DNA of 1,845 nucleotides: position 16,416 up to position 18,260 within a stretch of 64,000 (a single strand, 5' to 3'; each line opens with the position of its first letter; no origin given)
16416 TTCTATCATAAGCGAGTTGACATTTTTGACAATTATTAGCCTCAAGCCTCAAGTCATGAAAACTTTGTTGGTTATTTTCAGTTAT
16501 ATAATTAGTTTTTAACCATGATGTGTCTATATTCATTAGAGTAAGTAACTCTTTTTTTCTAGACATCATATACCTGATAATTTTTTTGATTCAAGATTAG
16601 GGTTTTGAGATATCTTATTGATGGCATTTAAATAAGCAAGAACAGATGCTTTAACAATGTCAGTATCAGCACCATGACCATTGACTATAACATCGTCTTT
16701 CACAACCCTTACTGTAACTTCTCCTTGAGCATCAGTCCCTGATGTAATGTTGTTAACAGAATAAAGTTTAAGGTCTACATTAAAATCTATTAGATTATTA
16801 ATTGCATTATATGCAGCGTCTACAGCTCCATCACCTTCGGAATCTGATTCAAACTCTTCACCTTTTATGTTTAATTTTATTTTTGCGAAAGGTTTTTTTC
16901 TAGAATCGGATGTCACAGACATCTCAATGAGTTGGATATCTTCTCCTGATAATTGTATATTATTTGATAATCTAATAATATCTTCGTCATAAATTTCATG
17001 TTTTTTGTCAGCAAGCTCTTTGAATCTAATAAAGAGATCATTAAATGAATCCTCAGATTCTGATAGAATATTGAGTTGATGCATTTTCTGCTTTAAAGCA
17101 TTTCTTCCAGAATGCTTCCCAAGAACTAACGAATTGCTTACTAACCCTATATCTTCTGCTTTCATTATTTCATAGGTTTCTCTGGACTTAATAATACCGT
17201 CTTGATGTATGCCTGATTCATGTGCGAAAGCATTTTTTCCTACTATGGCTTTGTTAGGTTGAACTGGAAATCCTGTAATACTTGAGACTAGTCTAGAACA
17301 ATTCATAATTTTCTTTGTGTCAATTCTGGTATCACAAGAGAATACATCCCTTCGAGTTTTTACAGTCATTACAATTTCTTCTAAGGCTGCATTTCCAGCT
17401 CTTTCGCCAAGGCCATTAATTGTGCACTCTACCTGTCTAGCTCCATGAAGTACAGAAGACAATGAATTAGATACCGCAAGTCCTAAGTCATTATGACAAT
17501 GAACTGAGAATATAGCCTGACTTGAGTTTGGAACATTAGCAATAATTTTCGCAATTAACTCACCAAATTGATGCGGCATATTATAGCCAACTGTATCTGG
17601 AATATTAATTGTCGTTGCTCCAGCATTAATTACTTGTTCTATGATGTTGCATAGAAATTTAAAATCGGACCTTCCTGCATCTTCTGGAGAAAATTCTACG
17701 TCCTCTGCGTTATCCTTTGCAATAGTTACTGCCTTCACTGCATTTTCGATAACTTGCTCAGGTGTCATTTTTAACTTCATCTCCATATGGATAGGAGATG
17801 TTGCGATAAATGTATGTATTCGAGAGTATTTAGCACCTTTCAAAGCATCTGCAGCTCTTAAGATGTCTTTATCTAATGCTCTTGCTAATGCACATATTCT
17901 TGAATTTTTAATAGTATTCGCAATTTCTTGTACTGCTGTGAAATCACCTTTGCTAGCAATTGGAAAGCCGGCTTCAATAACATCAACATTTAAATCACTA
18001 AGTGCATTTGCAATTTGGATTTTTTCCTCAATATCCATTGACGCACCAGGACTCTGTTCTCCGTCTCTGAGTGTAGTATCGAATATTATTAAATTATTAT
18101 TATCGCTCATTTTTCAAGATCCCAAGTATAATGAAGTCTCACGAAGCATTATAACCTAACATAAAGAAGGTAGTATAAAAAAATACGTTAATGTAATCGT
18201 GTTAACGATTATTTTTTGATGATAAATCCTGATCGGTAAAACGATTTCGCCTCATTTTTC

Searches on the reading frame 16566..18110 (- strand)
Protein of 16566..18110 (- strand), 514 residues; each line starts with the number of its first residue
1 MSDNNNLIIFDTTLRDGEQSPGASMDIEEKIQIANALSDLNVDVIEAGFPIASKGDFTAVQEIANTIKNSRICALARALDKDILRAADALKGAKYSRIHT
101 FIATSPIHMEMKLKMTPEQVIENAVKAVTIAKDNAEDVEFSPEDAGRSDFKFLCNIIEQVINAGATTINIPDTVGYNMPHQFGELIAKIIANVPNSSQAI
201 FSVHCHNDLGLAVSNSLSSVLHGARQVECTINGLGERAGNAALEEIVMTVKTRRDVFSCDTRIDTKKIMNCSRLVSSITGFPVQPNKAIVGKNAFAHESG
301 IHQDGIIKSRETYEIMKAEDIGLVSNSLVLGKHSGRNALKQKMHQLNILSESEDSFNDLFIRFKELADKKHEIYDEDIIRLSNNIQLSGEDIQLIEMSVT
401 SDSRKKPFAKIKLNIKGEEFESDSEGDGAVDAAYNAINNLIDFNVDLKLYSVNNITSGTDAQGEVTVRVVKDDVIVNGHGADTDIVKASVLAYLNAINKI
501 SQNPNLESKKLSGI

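Call 50: search_protein_families(library=pfam, proteins=[window:16566-18110:-], max_evalue=0.00001)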
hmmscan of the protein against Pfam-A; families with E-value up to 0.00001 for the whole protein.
window:16566-18110:- (514 aa): 3 families
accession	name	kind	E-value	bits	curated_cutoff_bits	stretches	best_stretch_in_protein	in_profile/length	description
PF00682.25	HMGL-like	-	2e-97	326.1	29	1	7-275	2-260/260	HMGL-like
PF08502.15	LeuA_dimer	-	5.5e-34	117.3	24.9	1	372-500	1-130/131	LeuA allosteric (dimerisation) domain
PF22617.1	HCS_D2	-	1.9e-28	99.1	27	1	289-370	1-81/82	Homocitrate synthase post-HMGL domain-like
